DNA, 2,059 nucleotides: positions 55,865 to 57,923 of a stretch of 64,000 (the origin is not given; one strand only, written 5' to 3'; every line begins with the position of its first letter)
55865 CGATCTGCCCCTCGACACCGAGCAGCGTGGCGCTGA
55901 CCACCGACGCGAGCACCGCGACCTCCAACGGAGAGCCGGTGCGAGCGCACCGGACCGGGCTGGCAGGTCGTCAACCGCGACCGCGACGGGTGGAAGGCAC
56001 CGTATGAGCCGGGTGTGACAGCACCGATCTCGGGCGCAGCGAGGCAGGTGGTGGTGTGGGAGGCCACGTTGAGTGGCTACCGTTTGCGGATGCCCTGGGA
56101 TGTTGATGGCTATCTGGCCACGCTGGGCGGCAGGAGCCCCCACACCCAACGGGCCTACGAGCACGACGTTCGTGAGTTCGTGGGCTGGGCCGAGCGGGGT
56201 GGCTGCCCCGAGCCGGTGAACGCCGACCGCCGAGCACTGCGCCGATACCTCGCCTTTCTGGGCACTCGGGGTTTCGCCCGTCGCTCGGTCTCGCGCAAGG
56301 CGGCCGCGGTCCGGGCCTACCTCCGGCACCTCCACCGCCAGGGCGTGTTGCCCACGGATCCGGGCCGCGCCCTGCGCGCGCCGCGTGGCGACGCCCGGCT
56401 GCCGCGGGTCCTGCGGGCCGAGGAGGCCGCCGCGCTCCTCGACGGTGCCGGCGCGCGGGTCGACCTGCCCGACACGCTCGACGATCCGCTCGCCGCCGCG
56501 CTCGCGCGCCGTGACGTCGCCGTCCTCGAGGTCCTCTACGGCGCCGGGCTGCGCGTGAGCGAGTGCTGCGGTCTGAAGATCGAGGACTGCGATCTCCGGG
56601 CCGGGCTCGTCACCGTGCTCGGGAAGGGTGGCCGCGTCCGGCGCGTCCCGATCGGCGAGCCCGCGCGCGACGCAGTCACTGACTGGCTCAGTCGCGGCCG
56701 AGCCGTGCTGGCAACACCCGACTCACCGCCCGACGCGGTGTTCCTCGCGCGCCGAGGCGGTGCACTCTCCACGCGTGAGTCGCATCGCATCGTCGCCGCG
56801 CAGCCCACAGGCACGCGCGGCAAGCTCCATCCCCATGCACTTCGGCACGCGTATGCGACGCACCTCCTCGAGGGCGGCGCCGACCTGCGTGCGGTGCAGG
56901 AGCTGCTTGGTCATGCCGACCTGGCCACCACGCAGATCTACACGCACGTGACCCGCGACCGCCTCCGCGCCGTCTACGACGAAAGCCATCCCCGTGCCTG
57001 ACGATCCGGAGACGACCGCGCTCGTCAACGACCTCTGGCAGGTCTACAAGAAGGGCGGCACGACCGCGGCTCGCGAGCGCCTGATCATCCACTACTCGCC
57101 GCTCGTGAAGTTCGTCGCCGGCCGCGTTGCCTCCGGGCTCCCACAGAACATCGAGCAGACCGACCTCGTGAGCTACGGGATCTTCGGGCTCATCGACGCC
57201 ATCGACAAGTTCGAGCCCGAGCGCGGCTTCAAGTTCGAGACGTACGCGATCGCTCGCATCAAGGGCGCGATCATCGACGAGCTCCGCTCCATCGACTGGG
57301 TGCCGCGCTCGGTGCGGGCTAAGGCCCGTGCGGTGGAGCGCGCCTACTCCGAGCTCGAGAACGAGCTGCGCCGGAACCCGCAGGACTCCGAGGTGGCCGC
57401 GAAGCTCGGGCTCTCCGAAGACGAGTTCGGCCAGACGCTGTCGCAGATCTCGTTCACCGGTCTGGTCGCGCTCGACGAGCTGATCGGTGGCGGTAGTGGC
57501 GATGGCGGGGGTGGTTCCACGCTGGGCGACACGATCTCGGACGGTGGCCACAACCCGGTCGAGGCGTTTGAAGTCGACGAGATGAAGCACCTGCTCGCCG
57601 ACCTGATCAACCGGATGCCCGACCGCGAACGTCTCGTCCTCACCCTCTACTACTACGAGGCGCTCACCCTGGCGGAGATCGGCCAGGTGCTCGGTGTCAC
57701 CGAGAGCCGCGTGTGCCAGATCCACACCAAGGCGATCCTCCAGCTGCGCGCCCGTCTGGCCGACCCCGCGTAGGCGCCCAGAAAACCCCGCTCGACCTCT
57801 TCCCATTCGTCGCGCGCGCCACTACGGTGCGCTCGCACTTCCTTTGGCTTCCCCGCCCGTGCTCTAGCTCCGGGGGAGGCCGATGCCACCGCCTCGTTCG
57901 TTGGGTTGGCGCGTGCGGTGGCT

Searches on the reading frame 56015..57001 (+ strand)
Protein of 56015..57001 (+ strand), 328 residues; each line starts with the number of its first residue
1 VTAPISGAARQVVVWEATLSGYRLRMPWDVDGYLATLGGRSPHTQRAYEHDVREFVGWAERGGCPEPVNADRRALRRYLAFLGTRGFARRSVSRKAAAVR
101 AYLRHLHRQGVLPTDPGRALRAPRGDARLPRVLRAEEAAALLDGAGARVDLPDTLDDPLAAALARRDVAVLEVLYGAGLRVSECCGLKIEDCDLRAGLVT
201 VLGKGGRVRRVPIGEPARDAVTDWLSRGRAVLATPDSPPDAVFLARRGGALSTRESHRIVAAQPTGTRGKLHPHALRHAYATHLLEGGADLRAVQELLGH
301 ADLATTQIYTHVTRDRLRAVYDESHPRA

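Call 3: search_protein_families(library=pfam, proteins=[window:56015-57001:+], max_evalue=0.1)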
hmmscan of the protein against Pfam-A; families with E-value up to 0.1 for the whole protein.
window:56015-57001:+ (328 aa): 3 families
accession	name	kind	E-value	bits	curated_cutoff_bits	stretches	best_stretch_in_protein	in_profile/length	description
PF00589.27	Phage_integrase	-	3.4e-40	138.1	27.1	1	161-314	18-170/172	Phage integrase family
PF02899.23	Phage_int_SAM_1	-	9.6e-13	48.7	22.3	1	33-110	7-83/83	Phage integrase, N-terminal SAM-like domain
PF13495.12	Phage_int_SAM_4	-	0.014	16.2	27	1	39-107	13-79/85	Phage integrase, N-terminal SAM-like domain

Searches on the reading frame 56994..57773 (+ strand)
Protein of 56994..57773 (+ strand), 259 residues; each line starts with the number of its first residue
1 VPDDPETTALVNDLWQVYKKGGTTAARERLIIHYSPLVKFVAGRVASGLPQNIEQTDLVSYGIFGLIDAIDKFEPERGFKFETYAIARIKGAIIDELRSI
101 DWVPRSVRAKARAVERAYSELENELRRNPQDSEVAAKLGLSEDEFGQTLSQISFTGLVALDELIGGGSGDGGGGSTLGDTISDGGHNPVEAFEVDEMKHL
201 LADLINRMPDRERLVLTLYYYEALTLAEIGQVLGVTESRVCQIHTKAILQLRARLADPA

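Call 3: search_protein_families(library=pfam, proteins=[window:56994-57773:+], max_evalue=0.1)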
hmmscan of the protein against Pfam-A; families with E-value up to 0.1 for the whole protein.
window:56994-57773:+ (259 aa): 6 families
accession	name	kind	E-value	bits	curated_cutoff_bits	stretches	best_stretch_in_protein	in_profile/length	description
PF04545.22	Sigma70_r4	-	2.7e-19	68.9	24.1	1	205-253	2-50/50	Sigma-70, region 4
PF04542.20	Sigma70_r2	-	9.3e-16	57.8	24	1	30-102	1-70/71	Sigma-70 region 2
PF08281.18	Sigma70_r4_2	-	3.3e-10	39.9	25.7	1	200-240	3-43/54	Sigma-70, region 4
PF04539.22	Sigma70_r3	-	1.3e-07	32.1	25.3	1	111-150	3-42/78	Sigma-70 region 3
PF13384.12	HTH_23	-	0.0041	17.3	24.6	1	211-244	5-38/50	Homeodomain-like domain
PF22451.2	NirdL-like_HTH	-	0.028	14.4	27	0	133-151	21-39/47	Siroheme decarboxylase NirDL-like HTH domain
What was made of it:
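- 56994..57773 (+): Upstream WhiG/FliA-type sigma-70 family gene. It is a conserved neighbour and overlaps xerC by 8 nt. Pfam Sigma70_r2/r3/r4 (call 3).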
